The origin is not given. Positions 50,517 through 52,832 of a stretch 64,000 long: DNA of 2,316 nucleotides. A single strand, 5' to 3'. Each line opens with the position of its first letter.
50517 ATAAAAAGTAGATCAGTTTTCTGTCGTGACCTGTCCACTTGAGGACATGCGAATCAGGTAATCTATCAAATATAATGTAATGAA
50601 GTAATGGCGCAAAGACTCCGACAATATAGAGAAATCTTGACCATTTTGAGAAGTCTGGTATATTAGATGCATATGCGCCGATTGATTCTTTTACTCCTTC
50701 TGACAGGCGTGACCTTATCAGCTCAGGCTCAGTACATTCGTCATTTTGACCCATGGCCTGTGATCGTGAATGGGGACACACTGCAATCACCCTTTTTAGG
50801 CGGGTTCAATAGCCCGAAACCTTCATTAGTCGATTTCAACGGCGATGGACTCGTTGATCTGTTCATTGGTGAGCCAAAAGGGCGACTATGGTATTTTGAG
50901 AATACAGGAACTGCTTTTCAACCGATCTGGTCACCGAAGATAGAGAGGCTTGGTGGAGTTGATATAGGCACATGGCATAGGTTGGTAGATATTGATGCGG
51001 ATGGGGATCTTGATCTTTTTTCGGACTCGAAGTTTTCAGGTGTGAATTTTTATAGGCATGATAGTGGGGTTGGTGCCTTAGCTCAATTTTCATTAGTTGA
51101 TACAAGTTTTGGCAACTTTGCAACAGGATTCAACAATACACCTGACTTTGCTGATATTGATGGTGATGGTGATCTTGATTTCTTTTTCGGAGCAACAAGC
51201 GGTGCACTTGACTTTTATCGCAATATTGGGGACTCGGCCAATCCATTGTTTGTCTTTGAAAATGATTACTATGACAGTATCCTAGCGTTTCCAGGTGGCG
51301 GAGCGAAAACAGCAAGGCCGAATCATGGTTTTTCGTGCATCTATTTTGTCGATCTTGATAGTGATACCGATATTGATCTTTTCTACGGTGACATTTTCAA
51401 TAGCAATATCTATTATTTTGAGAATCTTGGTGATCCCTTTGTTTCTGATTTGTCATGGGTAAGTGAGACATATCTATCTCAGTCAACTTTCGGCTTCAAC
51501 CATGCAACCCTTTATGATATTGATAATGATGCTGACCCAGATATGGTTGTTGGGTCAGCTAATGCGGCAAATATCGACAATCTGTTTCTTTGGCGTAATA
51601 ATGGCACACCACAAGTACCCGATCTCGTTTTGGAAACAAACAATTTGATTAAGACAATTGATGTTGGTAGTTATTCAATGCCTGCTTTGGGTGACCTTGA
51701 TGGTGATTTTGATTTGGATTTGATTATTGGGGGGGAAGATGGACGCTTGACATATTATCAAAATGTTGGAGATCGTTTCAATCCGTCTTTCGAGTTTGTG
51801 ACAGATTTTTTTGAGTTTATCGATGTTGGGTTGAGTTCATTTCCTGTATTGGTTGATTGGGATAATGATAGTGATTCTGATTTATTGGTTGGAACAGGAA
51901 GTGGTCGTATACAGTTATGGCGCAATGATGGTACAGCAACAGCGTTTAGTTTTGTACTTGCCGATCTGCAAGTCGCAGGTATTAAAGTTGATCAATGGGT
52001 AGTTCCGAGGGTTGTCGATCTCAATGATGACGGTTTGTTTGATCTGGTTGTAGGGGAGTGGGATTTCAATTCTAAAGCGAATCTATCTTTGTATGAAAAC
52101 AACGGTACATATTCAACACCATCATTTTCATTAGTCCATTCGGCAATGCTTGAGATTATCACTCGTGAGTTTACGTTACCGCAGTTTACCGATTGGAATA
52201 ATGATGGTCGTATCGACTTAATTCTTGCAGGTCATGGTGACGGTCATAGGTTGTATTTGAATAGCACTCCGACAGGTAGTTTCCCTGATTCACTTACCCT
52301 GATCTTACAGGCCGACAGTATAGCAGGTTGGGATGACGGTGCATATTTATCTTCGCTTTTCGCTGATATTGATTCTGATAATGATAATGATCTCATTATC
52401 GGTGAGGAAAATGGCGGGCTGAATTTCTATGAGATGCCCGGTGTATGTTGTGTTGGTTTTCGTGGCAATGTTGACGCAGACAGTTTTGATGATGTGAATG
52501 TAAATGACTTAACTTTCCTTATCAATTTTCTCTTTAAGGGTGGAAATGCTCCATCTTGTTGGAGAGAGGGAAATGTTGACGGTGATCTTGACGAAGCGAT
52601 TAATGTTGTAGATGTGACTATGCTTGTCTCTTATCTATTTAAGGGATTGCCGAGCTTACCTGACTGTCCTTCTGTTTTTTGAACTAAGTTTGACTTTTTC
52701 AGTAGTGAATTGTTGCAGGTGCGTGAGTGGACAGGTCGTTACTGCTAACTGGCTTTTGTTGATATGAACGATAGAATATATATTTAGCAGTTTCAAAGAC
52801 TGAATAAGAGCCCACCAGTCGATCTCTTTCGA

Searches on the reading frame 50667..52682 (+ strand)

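Call 55: search_protein_families(library=pfam, proteins=[window:50667-52682:+], max_evalue=0.00001)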
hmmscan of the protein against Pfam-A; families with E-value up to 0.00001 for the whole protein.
window:50667-52682:+ (671 aa): 3 families
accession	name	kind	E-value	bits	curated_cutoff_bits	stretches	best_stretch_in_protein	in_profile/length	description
PF13517.12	FG-GAP_3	-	5.7e-34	116.9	26.9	2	56-118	1-60/61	FG-GAP-like repeat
PF01839.29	FG-GAP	-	4.1e-09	36.6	22.1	0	53-72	6-25/37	FG-GAP repeat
PF14783.12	BBS2_Mid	-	3.1e-06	27.7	27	0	395-427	4-36/108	Ciliary BBSome complex subunit 2, middle region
